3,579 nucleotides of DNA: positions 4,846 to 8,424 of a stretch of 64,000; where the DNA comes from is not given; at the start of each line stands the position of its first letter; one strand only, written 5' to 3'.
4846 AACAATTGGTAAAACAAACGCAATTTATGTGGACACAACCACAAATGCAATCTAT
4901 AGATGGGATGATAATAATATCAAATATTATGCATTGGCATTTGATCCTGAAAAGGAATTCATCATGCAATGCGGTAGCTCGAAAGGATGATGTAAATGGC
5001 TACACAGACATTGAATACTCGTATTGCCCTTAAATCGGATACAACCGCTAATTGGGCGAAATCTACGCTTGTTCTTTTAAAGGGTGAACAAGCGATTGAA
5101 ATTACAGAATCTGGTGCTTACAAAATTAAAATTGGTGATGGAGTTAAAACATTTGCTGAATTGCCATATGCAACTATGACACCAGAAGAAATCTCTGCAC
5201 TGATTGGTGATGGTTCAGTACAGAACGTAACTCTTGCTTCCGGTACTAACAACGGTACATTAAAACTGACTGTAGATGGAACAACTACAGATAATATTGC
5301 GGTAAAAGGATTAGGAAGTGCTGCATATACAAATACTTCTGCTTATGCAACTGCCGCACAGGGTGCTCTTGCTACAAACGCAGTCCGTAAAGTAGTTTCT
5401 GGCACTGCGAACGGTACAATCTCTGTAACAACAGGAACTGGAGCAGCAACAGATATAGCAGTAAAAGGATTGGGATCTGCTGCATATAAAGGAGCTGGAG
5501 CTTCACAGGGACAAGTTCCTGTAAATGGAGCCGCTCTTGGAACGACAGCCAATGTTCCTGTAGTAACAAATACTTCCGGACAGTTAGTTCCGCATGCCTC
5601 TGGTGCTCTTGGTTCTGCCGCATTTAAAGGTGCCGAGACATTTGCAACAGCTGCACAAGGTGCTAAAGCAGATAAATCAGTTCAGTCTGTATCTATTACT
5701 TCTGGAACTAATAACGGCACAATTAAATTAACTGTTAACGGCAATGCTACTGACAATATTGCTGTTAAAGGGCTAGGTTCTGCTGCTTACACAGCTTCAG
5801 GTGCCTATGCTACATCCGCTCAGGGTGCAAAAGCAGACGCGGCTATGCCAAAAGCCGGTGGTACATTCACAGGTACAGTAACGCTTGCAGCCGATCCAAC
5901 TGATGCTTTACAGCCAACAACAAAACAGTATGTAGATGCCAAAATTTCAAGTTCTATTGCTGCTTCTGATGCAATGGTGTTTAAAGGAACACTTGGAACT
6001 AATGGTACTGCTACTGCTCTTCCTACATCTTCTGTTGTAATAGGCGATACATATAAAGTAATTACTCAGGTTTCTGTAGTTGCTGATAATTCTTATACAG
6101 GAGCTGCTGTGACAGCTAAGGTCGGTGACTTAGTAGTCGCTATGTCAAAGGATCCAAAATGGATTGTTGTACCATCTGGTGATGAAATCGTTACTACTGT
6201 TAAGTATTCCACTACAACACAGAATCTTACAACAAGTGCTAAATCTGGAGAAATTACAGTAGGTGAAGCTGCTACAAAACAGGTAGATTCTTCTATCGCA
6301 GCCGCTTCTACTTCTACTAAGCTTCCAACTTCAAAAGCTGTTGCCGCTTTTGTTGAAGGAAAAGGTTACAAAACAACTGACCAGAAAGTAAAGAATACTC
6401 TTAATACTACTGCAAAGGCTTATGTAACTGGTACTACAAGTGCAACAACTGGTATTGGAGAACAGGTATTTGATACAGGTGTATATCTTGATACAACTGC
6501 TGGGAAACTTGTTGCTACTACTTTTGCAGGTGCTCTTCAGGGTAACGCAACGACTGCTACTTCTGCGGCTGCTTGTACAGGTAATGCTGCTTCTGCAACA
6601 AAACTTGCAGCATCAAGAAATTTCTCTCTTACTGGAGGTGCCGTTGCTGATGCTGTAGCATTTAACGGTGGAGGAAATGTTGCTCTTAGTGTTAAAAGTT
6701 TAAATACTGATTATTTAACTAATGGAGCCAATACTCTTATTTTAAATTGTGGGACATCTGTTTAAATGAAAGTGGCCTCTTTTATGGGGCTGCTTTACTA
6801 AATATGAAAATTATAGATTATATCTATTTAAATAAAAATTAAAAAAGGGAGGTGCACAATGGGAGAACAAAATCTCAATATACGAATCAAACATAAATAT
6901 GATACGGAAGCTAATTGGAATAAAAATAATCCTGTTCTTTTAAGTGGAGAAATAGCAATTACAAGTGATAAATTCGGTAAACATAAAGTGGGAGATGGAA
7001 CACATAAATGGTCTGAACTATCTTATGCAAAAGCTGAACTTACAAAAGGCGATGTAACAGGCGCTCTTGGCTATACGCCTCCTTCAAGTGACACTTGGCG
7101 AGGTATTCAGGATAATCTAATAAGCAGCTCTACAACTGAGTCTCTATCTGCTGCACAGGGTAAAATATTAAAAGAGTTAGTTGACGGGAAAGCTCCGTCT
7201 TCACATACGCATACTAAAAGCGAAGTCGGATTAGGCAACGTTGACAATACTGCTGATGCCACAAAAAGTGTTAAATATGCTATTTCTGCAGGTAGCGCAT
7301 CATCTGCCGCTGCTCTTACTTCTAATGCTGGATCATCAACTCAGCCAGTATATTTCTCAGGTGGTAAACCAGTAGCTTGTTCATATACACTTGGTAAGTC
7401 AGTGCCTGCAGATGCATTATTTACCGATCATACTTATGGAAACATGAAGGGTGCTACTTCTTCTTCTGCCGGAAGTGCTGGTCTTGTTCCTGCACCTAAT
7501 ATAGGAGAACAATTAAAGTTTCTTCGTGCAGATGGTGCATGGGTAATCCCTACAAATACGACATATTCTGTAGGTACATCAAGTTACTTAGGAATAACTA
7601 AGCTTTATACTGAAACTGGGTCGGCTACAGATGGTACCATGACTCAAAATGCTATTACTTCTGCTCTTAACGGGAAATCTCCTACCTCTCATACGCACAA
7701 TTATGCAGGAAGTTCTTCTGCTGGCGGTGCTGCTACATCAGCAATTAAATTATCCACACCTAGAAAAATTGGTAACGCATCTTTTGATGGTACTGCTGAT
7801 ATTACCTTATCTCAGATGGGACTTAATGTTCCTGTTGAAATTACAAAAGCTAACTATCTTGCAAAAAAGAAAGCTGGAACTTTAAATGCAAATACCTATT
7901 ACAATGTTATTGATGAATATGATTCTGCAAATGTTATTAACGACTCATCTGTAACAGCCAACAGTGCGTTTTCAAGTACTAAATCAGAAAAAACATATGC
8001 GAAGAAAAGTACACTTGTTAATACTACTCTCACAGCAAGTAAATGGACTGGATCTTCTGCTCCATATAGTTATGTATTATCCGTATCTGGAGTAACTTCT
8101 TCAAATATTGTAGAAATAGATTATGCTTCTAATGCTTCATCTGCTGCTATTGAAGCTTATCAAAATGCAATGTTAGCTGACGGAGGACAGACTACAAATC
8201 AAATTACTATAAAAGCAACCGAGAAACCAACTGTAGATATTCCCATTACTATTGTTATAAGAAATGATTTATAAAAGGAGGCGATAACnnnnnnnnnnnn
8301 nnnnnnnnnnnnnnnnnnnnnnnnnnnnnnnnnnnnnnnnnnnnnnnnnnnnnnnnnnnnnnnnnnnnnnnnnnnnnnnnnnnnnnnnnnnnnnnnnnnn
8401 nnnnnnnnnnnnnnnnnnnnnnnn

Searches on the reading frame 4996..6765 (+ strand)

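Call 9: search_protein_families(library=phrogs, proteins=[window:4996-6765:+], max_evalue=0.00001)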
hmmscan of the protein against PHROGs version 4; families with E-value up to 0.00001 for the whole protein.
window:4996-6765:+ (589 aa): 3 families
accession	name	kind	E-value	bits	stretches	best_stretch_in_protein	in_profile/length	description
phrog_38006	-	unknown function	9.1e-08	33.5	1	8-60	4-56/128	-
phrog_19976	-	tail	1.7e-07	31.9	1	1-82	1-83/256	tail assembly protein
phrog_6049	-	tail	8.2e-06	26.6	0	8-60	9-58/337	tail fiber protein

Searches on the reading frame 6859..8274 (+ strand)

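Call 9: search_protein_families(library=phrogs, proteins=[window:6859-8274:+], max_evalue=0.00001)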
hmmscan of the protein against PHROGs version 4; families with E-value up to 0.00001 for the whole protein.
window:6859-8274:+ (471 aa): 6 families
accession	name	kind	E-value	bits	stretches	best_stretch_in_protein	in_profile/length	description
phrog_19976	-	tail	3.7e-11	44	1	8-101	8-100/256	tail assembly protein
phrog_6049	-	tail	5.6e-08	33.7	1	4-58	5-58/337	tail fiber protein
phrog_31660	-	tail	4.3e-07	30.9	1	6-99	6-97/182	tail fiber protein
phrog_24754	-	tail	1.4e-06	29.3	1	8-66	5-63/202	tail fiber protein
phrog_26019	-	unknown function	4.1e-06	25.6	1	144-372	961-1188/1347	-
phrog_38417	-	other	5.7e-06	26.8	1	10-64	4-57/312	hyaluronidase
